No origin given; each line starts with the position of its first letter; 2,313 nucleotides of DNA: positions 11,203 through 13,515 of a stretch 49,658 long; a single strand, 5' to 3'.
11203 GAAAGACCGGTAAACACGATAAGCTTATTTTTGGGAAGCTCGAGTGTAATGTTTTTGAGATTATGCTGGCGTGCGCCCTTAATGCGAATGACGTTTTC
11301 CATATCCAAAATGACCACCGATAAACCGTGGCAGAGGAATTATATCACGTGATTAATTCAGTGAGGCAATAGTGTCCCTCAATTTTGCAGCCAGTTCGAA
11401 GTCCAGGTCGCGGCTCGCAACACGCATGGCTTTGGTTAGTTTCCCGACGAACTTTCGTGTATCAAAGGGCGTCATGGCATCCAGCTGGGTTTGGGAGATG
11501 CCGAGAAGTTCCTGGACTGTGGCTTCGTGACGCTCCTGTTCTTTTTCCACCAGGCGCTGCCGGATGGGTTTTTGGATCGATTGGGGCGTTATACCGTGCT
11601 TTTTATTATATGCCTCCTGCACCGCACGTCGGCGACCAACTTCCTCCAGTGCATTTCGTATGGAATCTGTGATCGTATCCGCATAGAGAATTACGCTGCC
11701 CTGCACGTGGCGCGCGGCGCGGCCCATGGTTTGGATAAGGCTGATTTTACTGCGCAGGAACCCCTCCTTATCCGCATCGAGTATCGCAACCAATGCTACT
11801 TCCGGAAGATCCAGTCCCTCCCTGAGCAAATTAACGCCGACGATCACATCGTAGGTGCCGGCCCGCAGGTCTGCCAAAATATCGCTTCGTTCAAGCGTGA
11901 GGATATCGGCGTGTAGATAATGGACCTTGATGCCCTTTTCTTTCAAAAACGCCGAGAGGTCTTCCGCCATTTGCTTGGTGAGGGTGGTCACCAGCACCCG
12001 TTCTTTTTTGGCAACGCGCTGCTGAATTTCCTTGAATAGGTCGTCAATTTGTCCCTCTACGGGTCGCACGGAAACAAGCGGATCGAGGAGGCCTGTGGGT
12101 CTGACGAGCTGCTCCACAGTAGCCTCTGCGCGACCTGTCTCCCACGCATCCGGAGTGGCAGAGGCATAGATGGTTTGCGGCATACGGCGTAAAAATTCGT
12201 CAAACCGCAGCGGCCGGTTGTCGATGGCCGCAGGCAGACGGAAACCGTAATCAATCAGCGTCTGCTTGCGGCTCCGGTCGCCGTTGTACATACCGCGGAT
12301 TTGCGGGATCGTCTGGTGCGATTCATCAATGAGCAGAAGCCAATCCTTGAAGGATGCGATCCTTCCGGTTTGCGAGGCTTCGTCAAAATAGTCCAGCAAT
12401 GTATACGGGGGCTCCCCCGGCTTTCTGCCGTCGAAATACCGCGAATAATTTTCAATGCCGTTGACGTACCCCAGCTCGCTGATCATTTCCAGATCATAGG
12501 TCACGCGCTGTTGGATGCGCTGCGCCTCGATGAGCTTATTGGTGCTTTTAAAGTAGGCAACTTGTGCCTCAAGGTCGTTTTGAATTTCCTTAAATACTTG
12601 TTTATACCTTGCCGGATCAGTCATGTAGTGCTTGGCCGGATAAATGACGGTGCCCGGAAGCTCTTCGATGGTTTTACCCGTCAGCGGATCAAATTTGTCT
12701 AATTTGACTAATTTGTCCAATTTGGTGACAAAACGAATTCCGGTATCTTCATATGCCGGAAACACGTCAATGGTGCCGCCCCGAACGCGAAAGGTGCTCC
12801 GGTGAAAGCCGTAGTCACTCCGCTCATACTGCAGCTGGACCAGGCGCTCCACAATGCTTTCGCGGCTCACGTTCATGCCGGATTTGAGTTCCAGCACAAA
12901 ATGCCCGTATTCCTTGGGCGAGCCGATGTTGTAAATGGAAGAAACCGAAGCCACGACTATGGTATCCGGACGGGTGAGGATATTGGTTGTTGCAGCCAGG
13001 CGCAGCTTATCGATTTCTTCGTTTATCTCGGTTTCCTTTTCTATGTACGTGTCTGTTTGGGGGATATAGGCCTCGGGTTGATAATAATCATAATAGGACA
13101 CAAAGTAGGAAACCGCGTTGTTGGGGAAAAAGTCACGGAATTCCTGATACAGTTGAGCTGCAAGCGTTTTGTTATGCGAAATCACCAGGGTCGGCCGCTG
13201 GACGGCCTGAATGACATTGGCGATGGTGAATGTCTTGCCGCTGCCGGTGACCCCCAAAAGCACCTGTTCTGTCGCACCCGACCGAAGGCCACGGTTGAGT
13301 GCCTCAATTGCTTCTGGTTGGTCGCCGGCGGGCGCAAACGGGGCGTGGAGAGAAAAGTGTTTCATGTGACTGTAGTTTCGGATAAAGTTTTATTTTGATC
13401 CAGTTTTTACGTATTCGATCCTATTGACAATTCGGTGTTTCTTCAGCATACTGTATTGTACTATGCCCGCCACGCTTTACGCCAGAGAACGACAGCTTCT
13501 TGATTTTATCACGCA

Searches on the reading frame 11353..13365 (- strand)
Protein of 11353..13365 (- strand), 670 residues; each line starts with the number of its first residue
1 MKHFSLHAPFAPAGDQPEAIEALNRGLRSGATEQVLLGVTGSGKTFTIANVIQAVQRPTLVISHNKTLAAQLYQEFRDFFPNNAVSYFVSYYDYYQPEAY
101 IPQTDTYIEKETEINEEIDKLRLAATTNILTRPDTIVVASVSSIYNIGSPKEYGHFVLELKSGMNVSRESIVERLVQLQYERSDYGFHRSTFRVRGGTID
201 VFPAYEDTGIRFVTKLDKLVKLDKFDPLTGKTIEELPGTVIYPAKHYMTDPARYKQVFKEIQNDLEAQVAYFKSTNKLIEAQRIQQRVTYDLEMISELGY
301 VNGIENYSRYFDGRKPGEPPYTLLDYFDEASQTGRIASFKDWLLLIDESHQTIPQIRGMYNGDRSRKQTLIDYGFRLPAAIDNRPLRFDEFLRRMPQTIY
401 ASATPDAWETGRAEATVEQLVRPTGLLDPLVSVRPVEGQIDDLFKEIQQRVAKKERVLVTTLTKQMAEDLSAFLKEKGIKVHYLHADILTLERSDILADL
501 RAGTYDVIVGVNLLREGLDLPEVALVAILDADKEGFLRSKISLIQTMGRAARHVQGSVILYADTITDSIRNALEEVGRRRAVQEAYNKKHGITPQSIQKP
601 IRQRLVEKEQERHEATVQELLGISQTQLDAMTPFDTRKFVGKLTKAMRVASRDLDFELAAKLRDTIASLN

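Call 35: search_protein_families(library=pfam, proteins=[window:11353-13365:-], max_evalue=0.00001)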
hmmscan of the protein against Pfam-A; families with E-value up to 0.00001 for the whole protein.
window:11353-13365:- (670 aa): 6 families
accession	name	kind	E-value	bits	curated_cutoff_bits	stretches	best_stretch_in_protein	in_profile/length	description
PF17757.6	UvrB_inter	-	7.3e-26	90.6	22.9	1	158-247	1-91/91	UvrB interaction domain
PF12344.14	UvrB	-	1.7e-20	73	27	1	560-602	1-43/43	Ultra-violet resistance protein B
PF00271.37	Helicase_C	-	6.6e-20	71.9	23.5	1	441-553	4-109/110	Helicase conserved C-terminal domain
PF04851.21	ResIII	-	1.2e-11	45.2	22.5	1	15-86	7-83/164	Type III restriction enzyme, res subunit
PF02151.25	UVR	-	8.4e-08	32.2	21.5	1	639-669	3-33/36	UvrB/uvrC motif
PF00270.35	DEAD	-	2.1e-06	28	26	0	16-84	4-73/167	DEAD/DEAH box helicase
